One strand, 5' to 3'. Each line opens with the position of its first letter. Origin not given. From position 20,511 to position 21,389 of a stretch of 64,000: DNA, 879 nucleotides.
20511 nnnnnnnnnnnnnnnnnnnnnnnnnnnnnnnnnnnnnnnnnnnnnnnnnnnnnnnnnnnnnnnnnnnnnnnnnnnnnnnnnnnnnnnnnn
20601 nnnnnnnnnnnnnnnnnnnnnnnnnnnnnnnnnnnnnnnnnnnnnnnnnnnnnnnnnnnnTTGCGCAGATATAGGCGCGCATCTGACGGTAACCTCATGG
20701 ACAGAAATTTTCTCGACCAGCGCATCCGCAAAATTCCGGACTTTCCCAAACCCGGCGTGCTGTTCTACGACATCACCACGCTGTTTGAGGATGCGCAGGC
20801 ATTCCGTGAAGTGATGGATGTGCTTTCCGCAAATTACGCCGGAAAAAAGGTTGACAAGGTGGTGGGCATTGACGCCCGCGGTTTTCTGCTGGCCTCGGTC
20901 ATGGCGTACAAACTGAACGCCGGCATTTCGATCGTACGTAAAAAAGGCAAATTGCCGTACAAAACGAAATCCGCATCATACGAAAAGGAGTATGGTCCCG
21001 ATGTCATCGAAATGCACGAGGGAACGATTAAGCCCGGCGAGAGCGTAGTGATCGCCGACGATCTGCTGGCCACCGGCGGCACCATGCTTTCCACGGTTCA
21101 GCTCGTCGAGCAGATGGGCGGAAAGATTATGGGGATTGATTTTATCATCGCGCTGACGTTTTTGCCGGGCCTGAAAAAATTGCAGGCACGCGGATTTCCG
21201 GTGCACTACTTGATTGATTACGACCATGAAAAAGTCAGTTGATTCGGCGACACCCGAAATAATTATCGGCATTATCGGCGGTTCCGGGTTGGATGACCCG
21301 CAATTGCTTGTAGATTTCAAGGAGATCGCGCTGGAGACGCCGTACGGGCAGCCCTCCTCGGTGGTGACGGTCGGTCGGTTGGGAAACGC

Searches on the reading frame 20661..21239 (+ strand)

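Call 59: search_protein_families(library=pfam, proteins=[window:20661-21239:+], max_evalue=0.001)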
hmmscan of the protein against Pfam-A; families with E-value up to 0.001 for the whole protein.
window:20661-21239:+ (193 aa): 2 families
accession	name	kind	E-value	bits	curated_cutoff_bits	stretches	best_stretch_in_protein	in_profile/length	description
PF00156.33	Pribosyltran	-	3.3e-16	59.4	26.3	1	49-159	16-120/158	Phosphoribosyl transferase domain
PF14681.12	UPRTase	-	0.00058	19.8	27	1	126-177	120-171/206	Uracil phosphoribosyltransferase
